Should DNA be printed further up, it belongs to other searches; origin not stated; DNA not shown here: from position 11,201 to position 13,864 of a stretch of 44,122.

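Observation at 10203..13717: Mre11/Rad50-type pair in which the Rad50 zinc hook is replaced by a transmembrane helical hairpin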

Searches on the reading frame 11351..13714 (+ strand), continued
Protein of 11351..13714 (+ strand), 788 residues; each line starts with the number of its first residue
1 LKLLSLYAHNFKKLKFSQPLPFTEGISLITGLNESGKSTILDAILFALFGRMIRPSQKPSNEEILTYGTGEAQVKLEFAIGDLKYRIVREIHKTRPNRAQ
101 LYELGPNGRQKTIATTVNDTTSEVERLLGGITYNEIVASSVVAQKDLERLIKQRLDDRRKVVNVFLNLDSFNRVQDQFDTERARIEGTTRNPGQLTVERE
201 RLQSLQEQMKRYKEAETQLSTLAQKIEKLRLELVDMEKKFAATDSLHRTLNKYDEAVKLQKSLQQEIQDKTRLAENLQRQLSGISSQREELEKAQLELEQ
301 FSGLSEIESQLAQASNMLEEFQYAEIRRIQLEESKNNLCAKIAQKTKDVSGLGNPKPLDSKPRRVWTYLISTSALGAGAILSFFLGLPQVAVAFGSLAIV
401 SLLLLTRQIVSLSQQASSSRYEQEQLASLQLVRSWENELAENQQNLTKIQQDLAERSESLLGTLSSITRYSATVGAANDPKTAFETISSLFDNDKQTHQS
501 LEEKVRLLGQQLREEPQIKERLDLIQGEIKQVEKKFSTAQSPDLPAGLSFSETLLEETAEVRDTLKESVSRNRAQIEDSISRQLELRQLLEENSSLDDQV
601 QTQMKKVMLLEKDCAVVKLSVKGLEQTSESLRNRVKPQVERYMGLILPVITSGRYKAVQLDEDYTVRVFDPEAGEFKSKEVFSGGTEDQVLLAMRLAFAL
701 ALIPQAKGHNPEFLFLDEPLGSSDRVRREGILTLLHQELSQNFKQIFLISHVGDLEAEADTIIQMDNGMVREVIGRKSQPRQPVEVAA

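Call 28: search_protein_families(library=ncbifam, proteins=[P0258, P0230, P0197, P0202, P0255, P0227, P0212, P0141], max_evalue=0.00001)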
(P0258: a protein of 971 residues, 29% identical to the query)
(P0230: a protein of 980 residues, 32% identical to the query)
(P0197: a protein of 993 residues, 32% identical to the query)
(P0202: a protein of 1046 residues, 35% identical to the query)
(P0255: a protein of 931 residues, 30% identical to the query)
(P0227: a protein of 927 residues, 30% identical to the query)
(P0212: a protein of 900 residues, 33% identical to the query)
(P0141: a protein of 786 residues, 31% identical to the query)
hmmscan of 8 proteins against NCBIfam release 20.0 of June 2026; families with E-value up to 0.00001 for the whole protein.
P0258 (971 aa): 11 families
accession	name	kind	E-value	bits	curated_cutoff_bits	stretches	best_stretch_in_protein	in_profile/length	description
NF002244.0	PRK01156.1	equivalog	3.1e-31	108.3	847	1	6-916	5-848/895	DNA double-strand break repair ATPase Rad50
NF003034.1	PRK03918.1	equivalog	8.2e-29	100.2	700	1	2-432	1-415/878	DNA double-strand break repair ATPase Rad50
NF041034.1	Rad50_Sulf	equivalog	5.2e-25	87.5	1000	1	6-409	5-383/872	DNA double-strand break repair ATPase Rad50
NF002572.0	PRK02224.1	equivalog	6.5e-21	74.3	1087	1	3-941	2-855/888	DNA double-strand break repair ATPase Rad50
NF041035.1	Rad50_Halo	equivalog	1.4e-19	70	1000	1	4-268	3-277/883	DNA double-strand break repair ATPase Rad50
NF053563.1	Rkd4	equivalog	2.5e-18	65.6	860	1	4-598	3-564/747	arcadin-4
NF045487.1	ASRP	equivalog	1.1e-12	47.4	300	1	27-314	16-270/593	archaea-specific SMC-related protein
TIGR00611.2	recf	equivalog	2.4e-12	46.7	172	1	6-110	3-105/339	DNA replication/repair protein RecF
TIGR00618.1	sbcc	subfamily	4.1e-11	41.6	478.5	1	3-377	2-406/1043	exonuclease subunit SbcC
NF010680.0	PRK14079.1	equivalog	9.6e-09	34.7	386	1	2-91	1-88/349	recombination protein F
NF045780.1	TrlF_fam_ATP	equivalog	2.5e-06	26.5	350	0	37-441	321-733/944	TrlF family AAA-like ATPase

P0230 (980 aa): 6 families
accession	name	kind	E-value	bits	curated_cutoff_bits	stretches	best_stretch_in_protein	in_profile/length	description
NF003034.1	PRK03918.1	equivalog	8.1e-34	116.7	700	2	24-425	22-427/878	DNA double-strand break repair ATPase Rad50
NF002572.0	PRK02224.1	equivalog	2e-25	89.3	1087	2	1-602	1-442/888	DNA double-strand break repair ATPase Rad50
NF041035.1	Rad50_Halo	equivalog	4.1e-25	88.3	1000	2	1-452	1-426/883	DNA double-strand break repair ATPase Rad50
NF041034.1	Rad50_Sulf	equivalog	2.6e-24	85.2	1000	2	26-402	24-379/872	DNA double-strand break repair ATPase Rad50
TIGR00618.1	sbcc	subfamily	3.2e-13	48.5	478.5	1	25-296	27-319/1043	exonuclease subunit SbcC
NF045487.1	ASRP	equivalog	3.1e-12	45.9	300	0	685-931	322-573/593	archaea-specific SMC-related protein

P0197 (993 aa): 12 families
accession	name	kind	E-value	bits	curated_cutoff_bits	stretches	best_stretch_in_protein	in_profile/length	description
NF041034.1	Rad50_Sulf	equivalog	1.1e-30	106.2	1000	2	38-433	29-410/872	DNA double-strand break repair ATPase Rad50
NF041035.1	Rad50_Halo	equivalog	1.1e-27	96.9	1000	2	32-431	23-414/883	DNA double-strand break repair ATPase Rad50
NF002572.0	PRK02224.1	equivalog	7.6e-24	84.1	1087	1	31-186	22-169/888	DNA double-strand break repair ATPase Rad50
NF003034.1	PRK03918.1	equivalog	2.4e-23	82.1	700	2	27-320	19-294/878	DNA double-strand break repair ATPase Rad50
TIGR00618.1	sbcc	subfamily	9.4e-23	80.1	478.5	2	10-429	9-437/1043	exonuclease subunit SbcC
NF045487.1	ASRP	equivalog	3.2e-21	75.6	300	2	482-952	120-581/593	archaea-specific SMC-related protein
NF041751.2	sbcc_Staph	equivalog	2.8e-19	68.6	920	1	32-437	27-429/1007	exonuclease subunit SbcC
NF002244.0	PRK01156.1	equivalog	1e-17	63.6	847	1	31-378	22-366/895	DNA double-strand break repair ATPase Rad50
NF053563.1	Rkd4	equivalog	2.8e-10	39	860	1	36-422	27-412/747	arcadin-4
NF058533.1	antiphage_ProA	equivalog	1.2e-09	36.2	1500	1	480-850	843-1192/1903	anti-phage protein ProA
TIGR02168.1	SMC_prok_B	equivalog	2.8e-08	32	567.35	0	480-709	742-973/1181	chromosome segregation protein SMC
TIGR03185.1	DNA_S_dndD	equivalog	1.7e-06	26.8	245.85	1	35-268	31-271/650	DNA sulfur modification protein DndD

P0202 (1046 aa): 9 families
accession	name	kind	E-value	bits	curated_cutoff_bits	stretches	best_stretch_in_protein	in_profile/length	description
NF002572.0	PRK02224.1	equivalog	3.2e-36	125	1087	2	30-451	22-434/888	DNA double-strand break repair ATPase Rad50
NF041035.1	Rad50_Halo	equivalog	1.7e-31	109.4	1000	1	31-350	23-325/883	DNA double-strand break repair ATPase Rad50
NF003034.1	PRK03918.1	equivalog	1.5e-30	105.9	700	2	30-449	22-425/878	DNA double-strand break repair ATPase Rad50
NF045487.1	ASRP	equivalog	9.1e-24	84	300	2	31-299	14-264/593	archaea-specific SMC-related protein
NF002244.0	PRK01156.1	equivalog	1.6e-19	69.5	847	2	31-181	23-165/895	DNA double-strand break repair ATPase Rad50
NF041034.1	Rad50_Sulf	equivalog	7.8e-18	63.7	1000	2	36-445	28-422/872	DNA double-strand break repair ATPase Rad50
TIGR00618.1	sbcc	subfamily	6.1e-17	60.9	478.5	1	1-287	1-288/1043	exonuclease subunit SbcC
NF053563.1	Rkd4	equivalog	5.4e-09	34.7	860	1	36-246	28-227/747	arcadin-4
NF041751.2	sbcc_Staph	equivalog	1.8e-08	32.9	920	1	34-453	30-455/1007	exonuclease subunit SbcC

P0255 (931 aa): 11 families
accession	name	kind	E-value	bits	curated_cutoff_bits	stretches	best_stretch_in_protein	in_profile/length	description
NF041034.1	Rad50_Sulf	equivalog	7.5e-24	83.6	1000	2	4-411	3-393/872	DNA double-strand break repair ATPase Rad50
NF003034.1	PRK03918.1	equivalog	8.3e-23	80.3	700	1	2-413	1-382/878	DNA double-strand break repair ATPase Rad50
NF002572.0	PRK02224.1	equivalog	1.4e-18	66.6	1087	1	3-907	2-852/888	DNA double-strand break repair ATPase Rad50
NF002244.0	PRK01156.1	equivalog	1.2e-16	60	847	1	4-423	3-391/895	DNA double-strand break repair ATPase Rad50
NF041035.1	Rad50_Halo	equivalog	2.6e-16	59.2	1000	1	3-403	2-394/883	DNA double-strand break repair ATPase Rad50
TIGR00611.2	recf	equivalog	1.7e-13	50.4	172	1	4-106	1-104/339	DNA replication/repair protein RecF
TIGR00618.1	sbcc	subfamily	2e-13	49.3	478.5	1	4-187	3-196/1043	exonuclease subunit SbcC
NF053563.1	Rkd4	equivalog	9e-10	37.3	860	1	2-410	1-391/747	arcadin-4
NF041751.2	sbcc_Staph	equivalog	1.7e-09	36.2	920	0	6-410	5-407/1007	exonuclease subunit SbcC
NF045487.1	ASRP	equivalog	2.2e-07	29.9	300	0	29-318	18-271/593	archaea-specific SMC-related protein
TIGR02315.1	ABC_phnC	equivalog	5.1e-06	26.1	266.1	1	758-930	71-228/243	phosphonate ABC transporter ATP-binding protein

P0227 (927 aa): 10 families
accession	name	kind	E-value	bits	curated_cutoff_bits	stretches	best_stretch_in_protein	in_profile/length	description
NF041034.1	Rad50_Sulf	equivalog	2.6e-28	98.4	1000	2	474-886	447-843/872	DNA double-strand break repair ATPase Rad50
NF002572.0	PRK02224.1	equivalog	2.7e-23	82.2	1087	1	1-161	1-164/888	DNA double-strand break repair ATPase Rad50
NF002244.0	PRK01156.1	equivalog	6.7e-21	74.1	847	1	1-169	1-172/895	DNA double-strand break repair ATPase Rad50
NF003034.1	PRK03918.1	equivalog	1.3e-19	69.7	700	1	1-386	1-382/878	DNA double-strand break repair ATPase Rad50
NF041035.1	Rad50_Halo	equivalog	2.9e-17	62.4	1000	1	1-162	1-165/883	DNA double-strand break repair ATPase Rad50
NF045487.1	ASRP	equivalog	2e-13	49.8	300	0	631-871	337-581/593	archaea-specific SMC-related protein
TIGR00611.2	recf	equivalog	1.3e-12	47.5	172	1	3-98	1-95/339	DNA replication/repair protein RecF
TIGR00618.1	sbcc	subfamily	1e-09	37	478.5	1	5-391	5-424/1043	exonuclease subunit SbcC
NF053563.1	Rkd4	equivalog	2.4e-09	35.9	860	1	3-384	3-371/747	arcadin-4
NF010680.0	PRK14079.1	equivalog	1.6e-07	30.7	386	1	1-92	1-90/349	recombination protein F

P0212 (900 aa): 10 families
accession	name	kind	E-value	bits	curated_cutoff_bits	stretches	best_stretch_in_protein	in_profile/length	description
NF003034.1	PRK03918.1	equivalog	2.2e-24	85.5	700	2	3-397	2-409/878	DNA double-strand break repair ATPase Rad50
NF002572.0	PRK02224.1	equivalog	1.5e-22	79.8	1087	1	8-166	7-161/888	DNA double-strand break repair ATPase Rad50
NF041035.1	Rad50_Halo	equivalog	1.2e-21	76.9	1000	1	10-385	9-383/883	DNA double-strand break repair ATPase Rad50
NF041034.1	Rad50_Sulf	equivalog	4.8e-21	74.4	1000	2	25-151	22-142/872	DNA double-strand break repair ATPase Rad50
NF002244.0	PRK01156.1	equivalog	4.5e-20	71.3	847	2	19-400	18-416/895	DNA double-strand break repair ATPase Rad50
TIGR00618.1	sbcc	subfamily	3.5e-17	61.7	478.5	2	3-178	2-188/1043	exonuclease subunit SbcC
NF053563.1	Rkd4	equivalog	3.2e-10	38.8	860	1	19-405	19-403/747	arcadin-4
TIGR00611.2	recf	equivalog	6.5e-10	38.7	172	1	6-54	3-50/339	DNA replication/repair protein RecF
NF041751.2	sbcc_Staph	equivalog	3.3e-09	35.3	920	0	787-881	894-986/1007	exonuclease subunit SbcC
NF010680.0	PRK14079.1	equivalog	3.5e-08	32.8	386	1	2-52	1-50/349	recombination protein F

P0141 (786 aa): 17 families
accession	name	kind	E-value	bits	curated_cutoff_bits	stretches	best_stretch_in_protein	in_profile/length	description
NF003034.1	PRK03918.1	equivalog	2.2e-40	138.5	700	2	1-365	1-363/878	DNA double-strand break repair ATPase Rad50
NF041034.1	Rad50_Sulf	equivalog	4e-36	124.2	1000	2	1-359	1-333/872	DNA double-strand break repair ATPase Rad50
NF002572.0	PRK02224.1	equivalog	1.4e-26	93.1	1087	2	1-160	1-159/888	DNA double-strand break repair ATPase Rad50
NF002244.0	PRK01156.1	equivalog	4.6e-26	91.2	847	2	1-362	1-361/895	DNA double-strand break repair ATPase Rad50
NF041035.1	Rad50_Halo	equivalog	5e-26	91.3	1000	2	1-362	1-357/883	DNA double-strand break repair ATPase Rad50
NF045487.1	ASRP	equivalog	1.2e-18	67.1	300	2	16-280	8-270/593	archaea-specific SMC-related protein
NF053563.1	Rkd4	equivalog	7.3e-15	54.1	860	1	2-365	2-368/747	arcadin-4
TIGR02168.1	SMC_prok_B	equivalog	1.3e-14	53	567.35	1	129-365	704-942/1181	chromosome segregation protein SMC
TIGR02169.1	SMC_prok_A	equivalog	6.5e-14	50.6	729.4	1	3-365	2-369/1165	chromosome segregation protein SMC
TIGR00618.1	sbcc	subfamily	2.2e-11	42.5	478.5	1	3-359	3-399/1043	exonuclease subunit SbcC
TIGR00611.2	recf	equivalog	2.1e-10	40.3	172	1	3-88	1-88/339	DNA replication/repair protein RecF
NF010680.0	PRK14079.1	equivalog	1.2e-08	34.4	386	1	3-88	3-89/349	recombination protein F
NF045780.1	TrlF_fam_ATP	equivalog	1.6e-08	33.8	350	1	34-364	321-689/944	TrlF family AAA-like ATPase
NF010068.0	PRK13548.1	equivalog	2.2e-08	33.5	261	0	702-777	147-221/261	heme ABC transporter ATP-binding protein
NF041751.2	sbcc_Staph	equivalog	4.1e-08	31.7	920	0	137-362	276-487/1007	exonuclease subunit SbcC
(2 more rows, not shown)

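Call 29: search_protein_families(library=padloc, proteins=[window:11351-13714:+], max_evalue=0.001)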
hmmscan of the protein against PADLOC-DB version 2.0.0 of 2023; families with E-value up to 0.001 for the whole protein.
window:11351-13714:+ (788 aa): 32 families (the best 25 are shown)
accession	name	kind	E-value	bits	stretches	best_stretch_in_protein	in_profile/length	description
PDLC03859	LmuB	-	1.5e-26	91.7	1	5-756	7-585/611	-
PDLC04135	mad3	-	5.2e-20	70.3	2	3-305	2-247/374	mads_3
PDLC02747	PbeC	-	8.3e-11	39.5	1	1-94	1-102/632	PbeC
PDLC02730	PbeC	-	3.8e-10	37.1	2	484-721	375-604/651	PbeC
PDLC03865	LmuB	-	6.8e-10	35.8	1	23-338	30-336/1007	-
PDLC03863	LmuB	-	2.8e-09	34.2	1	20-104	20-94/610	-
PDLC02979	AriA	-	3.8e-09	34.8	1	8-346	8-256/373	-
PDLC02756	PbeC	-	1.2e-08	32.4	1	23-52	30-59/643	PbeC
PDLC03864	LmuB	-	2e-08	31.3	1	15-120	63-164/657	-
PDLC03862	LmuB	-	3.1e-07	27.1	1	21-119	24-113/643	-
PDLC00519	JetC1|JetC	-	5e-07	26.3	1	24-50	23-49/1097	DUF3584 domain; MukB-like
PDLC00102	GajA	-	1.5e-06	24.9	1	8-53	8-52/532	AAA ATPase domain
PDLC02667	DndD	-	4.3e-06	23.8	1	25-54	33-62/657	DndD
PDLC04140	mad8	-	8.8e-06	23.4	1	24-224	27-148/314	mads_8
PDLC02740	PbeC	-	9.2e-06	22.8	1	26-58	30-62/648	PbeC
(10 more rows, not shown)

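Call 30: find_encoding_contigs(protein=P0141, flank=8000, max_places=3)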
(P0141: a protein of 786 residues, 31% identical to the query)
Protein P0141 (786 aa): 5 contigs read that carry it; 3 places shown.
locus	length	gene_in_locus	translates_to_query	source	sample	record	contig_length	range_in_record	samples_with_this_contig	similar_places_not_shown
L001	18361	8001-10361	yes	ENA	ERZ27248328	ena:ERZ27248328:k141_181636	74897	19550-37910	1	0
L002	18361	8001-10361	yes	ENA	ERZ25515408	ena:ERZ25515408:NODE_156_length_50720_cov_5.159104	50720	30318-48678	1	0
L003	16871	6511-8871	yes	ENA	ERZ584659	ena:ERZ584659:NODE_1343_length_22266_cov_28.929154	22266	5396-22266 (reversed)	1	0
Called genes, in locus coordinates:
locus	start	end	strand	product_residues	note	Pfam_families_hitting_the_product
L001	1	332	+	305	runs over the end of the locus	PF02729:OTCace_N, PF00185:OTCace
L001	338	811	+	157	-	PF01948:PyrI, PF02748:PyrI_C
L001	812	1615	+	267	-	PF10418:DHODB_Fe-S_bind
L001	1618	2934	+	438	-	PF01979:Amidohydro_1, PF12890:DHOase (faint), PF07969:Amidohydro_3 (weak)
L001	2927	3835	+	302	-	PF01180:DHO_dh, PF01207:Dus (weak)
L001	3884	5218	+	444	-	PF09376:NurA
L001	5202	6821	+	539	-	PF01935:DUF87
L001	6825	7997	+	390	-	PF00149:Metallophos, PF12850:Metallophos_2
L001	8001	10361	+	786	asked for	PF02463:SMC_N, PF13175:AAA_15 (weak), PF13476:AAA_23, PF13514:AAA_27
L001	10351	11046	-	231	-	PF00483:NTP_transferase, PF12804:NTP_transf_3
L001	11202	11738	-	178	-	-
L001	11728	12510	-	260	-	-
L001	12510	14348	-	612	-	PF02463:SMC_N, PF13175:AAA_15, PF13476:AAA_23, PF13304:AAA_21 (faint)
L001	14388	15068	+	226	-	-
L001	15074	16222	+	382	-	-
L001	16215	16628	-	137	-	PF14464:Prok-JAB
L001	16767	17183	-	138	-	PF02566:OsmC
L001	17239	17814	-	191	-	PF01209:Ubie_methyltran (weak), PF13489:Methyltransf_23 (weak), PF13847:Methyltransf_31, PF08241:Methyltransf_11, PF08242:Methyltransf_12 (weak), PF13649:Methyltransf_25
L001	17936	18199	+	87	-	PF01985:CRS1_YhbY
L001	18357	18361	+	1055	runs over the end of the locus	PF24695:PITM1-3 (faint), PF02369:Big_1 (faint), PF16640:Big_3_5 (faint)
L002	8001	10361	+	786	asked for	PF02463:SMC_N, PF13175:AAA_15 (weak), PF13476:AAA_23, PF13514:AAA_27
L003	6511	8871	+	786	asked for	PF02463:SMC_N, PF13175:AAA_15 (weak), PF13476:AAA_23, PF13514:AAA_27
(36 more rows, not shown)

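Call 31: find_encoding_contigs(protein=P0191, flank=8000, max_places=2)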
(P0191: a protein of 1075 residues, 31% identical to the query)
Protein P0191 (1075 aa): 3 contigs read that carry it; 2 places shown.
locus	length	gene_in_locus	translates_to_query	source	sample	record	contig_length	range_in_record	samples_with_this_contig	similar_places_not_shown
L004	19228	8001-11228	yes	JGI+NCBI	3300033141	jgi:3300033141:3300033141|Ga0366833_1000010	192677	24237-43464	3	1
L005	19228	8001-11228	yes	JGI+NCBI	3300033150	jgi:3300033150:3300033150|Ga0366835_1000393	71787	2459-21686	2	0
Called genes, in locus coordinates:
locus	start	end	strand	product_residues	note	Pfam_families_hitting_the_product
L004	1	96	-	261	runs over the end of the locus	PF18144:SMODS (faint)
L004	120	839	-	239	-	PF01022:HTH_5, PF13412:HTH_24 (weak)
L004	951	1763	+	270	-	PF04055:Radical_SAM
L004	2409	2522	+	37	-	-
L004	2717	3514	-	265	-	PF22662:Csa3_N (faint)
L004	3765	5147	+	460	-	-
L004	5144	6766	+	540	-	PF01935:DUF87, PF12846:AAA_10 (weak)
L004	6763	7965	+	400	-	PF00149:Metallophos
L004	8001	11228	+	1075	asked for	PF02463:SMC_N (weak), PF13476:AAA_23, PF13558:SbcC_Walker_B (weak)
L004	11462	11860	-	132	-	-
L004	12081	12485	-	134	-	-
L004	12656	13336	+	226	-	-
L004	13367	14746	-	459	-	-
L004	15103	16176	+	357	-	PF09376:NurA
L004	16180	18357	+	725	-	PF01935:DUF87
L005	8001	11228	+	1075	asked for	PF02463:SMC_N (weak), PF13476:AAA_23, PF13558:SbcC_Walker_B (weak)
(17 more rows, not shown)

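Call 34: find_encoding_contigs(protein=P0122, flank=8000, max_places=2)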
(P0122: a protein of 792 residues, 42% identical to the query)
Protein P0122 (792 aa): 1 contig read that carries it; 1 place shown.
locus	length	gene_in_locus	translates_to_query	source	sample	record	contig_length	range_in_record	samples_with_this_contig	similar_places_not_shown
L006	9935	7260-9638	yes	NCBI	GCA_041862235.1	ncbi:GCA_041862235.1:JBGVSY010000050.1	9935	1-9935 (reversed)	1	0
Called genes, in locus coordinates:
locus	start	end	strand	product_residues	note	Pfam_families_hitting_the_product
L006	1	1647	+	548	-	PF02730:AFOR_N, PF01314:AFOR_C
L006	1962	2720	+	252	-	-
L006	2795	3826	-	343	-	PF24036:DUF7345, PF24034:DUF7343, PF12802:MarR_2 (weak)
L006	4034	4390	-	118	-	PF04075:F420H2_quin_red, PF10012:DUF2255 (weak)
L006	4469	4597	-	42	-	-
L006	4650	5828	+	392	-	PF01208:URO-D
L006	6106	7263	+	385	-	PF00149:Metallophos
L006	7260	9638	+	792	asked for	PF02463:SMC_N, PF13175:AAA_15, PF13476:AAA_23, PF13555:AAA_29 (weak)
